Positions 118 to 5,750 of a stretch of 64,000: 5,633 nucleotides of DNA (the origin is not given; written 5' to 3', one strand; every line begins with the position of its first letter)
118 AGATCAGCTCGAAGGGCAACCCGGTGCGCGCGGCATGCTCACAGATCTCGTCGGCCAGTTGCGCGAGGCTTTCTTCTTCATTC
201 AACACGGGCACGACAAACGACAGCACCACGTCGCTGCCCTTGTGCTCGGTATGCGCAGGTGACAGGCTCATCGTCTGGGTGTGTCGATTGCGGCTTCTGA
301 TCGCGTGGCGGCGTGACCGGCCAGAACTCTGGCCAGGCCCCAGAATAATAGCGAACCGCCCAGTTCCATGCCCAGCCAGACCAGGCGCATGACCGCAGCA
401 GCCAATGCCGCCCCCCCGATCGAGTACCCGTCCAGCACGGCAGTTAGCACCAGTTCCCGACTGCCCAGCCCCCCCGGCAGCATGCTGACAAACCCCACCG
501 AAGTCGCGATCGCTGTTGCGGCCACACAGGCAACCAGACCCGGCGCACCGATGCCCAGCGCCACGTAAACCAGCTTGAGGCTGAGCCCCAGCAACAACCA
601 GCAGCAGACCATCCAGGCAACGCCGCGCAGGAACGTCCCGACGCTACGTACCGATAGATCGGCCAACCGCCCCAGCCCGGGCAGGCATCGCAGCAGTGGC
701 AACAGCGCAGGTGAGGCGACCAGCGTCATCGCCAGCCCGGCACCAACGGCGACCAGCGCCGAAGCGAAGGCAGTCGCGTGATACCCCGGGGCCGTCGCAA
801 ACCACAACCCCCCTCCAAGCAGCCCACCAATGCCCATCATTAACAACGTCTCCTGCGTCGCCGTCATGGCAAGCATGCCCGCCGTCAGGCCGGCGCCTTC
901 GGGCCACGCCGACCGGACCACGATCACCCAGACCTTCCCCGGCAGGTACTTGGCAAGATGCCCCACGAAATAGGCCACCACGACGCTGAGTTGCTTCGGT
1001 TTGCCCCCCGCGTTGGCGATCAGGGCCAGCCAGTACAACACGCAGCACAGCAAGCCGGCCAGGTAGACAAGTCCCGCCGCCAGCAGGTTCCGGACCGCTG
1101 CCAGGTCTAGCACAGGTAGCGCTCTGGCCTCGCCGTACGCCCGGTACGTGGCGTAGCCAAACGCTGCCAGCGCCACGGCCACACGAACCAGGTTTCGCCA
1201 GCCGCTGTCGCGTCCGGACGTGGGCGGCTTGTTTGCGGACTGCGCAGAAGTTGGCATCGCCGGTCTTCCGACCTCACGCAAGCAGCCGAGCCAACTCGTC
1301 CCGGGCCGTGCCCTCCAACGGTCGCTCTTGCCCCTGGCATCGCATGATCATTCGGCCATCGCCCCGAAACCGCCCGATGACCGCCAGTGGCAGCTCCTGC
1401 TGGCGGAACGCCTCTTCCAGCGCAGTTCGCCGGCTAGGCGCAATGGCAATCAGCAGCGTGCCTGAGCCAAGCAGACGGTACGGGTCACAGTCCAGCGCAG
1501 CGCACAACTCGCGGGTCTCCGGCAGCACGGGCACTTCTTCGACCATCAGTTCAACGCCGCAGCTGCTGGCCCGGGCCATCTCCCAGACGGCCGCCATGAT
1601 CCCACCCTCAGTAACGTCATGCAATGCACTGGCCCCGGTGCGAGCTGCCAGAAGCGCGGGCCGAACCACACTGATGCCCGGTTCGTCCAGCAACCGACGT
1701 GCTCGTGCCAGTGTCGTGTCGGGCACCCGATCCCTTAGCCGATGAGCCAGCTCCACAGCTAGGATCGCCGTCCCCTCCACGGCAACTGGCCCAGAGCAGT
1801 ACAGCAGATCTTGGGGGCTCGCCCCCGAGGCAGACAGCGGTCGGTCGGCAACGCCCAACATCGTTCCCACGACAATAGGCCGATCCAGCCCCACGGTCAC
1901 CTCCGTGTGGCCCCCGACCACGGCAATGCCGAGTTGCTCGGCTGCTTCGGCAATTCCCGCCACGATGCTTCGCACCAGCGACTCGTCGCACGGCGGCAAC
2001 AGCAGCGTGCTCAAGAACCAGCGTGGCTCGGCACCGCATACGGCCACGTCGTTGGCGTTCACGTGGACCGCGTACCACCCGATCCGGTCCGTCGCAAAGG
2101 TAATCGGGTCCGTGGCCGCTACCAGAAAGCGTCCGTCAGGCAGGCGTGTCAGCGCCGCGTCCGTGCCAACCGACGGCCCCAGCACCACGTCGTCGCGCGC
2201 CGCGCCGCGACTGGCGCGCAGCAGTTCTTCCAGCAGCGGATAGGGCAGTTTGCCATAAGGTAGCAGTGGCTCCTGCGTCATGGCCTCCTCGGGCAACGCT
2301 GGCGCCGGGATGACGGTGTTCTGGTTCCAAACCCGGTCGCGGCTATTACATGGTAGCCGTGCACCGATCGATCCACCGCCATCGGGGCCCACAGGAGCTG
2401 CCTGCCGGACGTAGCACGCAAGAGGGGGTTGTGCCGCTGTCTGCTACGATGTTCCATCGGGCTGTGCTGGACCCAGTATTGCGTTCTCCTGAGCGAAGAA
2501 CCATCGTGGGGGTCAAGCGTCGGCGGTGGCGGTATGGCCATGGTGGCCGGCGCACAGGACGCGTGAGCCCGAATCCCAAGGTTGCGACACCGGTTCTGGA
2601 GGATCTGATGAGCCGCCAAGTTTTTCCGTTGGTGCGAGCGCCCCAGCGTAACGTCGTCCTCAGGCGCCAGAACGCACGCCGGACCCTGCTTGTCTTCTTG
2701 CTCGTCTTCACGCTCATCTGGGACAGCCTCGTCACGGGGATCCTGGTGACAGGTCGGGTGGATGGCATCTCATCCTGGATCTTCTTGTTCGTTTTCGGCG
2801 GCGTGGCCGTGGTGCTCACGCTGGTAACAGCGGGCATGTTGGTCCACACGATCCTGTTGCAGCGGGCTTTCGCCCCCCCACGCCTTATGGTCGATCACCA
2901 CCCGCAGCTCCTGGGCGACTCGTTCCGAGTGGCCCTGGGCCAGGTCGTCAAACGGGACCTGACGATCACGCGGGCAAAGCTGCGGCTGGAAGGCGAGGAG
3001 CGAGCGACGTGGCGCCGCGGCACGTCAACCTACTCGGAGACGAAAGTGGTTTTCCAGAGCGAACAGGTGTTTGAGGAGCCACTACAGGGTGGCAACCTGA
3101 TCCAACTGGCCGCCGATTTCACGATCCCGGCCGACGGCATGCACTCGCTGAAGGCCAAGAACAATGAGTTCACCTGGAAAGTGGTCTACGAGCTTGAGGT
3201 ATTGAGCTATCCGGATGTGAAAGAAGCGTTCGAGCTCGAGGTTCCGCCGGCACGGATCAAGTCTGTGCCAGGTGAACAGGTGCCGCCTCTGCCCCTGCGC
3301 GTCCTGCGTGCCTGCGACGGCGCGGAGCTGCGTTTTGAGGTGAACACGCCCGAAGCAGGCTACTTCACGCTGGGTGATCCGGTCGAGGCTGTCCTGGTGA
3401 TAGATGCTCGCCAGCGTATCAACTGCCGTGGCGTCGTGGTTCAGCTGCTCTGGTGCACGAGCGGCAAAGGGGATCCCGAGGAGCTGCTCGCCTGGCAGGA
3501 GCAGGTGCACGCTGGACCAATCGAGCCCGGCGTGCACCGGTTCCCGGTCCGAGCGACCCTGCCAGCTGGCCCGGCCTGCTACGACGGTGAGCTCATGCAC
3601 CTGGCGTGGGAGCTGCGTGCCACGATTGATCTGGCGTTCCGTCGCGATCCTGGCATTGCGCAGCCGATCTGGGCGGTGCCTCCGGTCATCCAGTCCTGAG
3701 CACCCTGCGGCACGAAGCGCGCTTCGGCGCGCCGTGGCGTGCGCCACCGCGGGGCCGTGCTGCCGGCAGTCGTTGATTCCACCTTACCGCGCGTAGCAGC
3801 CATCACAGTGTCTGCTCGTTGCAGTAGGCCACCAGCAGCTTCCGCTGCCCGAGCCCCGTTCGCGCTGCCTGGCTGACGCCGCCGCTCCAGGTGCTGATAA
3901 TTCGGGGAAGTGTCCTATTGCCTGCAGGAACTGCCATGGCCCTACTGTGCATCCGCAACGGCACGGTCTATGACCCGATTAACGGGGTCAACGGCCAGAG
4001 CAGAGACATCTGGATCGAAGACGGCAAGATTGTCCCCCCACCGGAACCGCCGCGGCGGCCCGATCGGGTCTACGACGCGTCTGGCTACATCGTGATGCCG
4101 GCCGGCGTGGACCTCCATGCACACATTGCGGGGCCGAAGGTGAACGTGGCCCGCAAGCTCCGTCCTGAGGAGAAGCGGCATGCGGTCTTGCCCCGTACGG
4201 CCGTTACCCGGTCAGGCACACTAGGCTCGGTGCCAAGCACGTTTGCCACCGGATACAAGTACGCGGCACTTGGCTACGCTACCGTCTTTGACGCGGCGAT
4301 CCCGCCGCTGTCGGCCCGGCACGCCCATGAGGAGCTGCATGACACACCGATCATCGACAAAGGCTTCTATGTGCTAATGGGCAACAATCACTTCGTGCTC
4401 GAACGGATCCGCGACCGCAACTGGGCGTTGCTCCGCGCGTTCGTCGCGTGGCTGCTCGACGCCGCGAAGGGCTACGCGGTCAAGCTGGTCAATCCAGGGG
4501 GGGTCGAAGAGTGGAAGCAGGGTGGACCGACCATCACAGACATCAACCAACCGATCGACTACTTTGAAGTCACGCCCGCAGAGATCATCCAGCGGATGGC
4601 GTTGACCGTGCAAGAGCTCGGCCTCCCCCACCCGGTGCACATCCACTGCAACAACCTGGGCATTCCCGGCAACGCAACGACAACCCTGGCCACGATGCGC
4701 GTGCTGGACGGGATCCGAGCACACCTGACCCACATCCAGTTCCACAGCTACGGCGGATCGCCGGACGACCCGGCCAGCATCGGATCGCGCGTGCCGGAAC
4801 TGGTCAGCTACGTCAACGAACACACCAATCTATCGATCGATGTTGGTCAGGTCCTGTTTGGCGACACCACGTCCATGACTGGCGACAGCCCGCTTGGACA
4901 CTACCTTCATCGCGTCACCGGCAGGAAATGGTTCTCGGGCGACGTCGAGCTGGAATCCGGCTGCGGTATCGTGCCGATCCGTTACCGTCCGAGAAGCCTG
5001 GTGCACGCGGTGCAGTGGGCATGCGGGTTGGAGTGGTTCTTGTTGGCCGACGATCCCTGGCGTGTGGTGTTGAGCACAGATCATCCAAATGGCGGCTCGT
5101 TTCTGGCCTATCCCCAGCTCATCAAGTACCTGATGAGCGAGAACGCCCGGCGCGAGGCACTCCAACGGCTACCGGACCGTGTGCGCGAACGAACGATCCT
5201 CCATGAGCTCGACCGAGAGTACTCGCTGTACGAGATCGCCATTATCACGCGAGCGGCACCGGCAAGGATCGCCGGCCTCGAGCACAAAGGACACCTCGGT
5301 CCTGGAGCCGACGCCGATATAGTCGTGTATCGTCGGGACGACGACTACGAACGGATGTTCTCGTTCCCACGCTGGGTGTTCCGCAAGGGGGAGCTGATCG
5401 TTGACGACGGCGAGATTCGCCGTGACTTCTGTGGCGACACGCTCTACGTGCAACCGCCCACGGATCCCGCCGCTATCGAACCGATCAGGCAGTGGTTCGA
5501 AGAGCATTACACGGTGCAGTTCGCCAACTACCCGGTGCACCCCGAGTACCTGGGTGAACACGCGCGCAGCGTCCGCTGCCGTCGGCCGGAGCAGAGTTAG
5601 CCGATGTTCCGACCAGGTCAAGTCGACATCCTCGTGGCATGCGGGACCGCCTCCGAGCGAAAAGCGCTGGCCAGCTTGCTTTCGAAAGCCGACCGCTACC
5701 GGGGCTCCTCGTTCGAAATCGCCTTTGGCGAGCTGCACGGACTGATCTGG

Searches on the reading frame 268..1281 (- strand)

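Call 58: search_protein_families(library=pfam, proteins=[window:268-1281:-], max_evalue=0.00001)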
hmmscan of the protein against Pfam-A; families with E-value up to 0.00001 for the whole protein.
window:268-1281:- (337 aa): 1 family
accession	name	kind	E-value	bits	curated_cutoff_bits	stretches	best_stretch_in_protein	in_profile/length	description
PF03706.18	LPG_synthase_TM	-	5e-07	29.9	33.4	1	32-298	3-289/302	Lysylphosphatidylglycerol synthase TM region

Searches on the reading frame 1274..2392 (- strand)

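Call 58: search_protein_families(library=pfam, proteins=[window:1274-2392:-], max_evalue=0.00001)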
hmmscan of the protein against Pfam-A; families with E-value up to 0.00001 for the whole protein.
window:1274-2392:- (372 aa): 2 families
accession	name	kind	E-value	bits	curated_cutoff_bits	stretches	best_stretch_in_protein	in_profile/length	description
PF00586.29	AIRS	-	1.2e-24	87.3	24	1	76-182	1-112/112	AIR synthase related protein, N-terminal domain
PF02769.27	AIRS_C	-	7.6e-17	62.3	23.1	1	195-350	4-153/156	AIR synthase related protein, C-terminal domain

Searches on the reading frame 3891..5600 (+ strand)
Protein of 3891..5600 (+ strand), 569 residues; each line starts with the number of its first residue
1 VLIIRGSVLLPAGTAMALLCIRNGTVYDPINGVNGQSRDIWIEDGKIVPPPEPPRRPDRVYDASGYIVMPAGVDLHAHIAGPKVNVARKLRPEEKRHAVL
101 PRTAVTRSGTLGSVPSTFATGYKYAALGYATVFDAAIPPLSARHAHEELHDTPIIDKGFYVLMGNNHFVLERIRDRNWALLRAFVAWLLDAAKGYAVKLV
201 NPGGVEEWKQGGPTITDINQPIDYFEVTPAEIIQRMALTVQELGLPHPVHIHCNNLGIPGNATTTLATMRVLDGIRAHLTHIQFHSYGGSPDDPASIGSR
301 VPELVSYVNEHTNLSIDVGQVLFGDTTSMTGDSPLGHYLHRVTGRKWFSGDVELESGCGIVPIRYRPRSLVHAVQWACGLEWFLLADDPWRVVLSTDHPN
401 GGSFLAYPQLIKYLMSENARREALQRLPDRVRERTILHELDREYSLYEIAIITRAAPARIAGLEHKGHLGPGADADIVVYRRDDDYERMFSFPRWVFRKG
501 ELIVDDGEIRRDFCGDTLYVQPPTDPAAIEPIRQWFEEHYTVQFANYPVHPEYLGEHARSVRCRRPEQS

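Call 58: search_protein_families(library=pfam, proteins=[window:3891-5600:+], max_evalue=0.00001)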
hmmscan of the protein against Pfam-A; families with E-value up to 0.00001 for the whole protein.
window:3891-5600:+ (569 aa): 1 family
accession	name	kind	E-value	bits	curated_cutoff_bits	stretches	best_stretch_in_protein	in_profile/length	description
PF07969.17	Amidohydro_3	-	1.7e-49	170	29.7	1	59-483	1-447/472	Amidohydrolase family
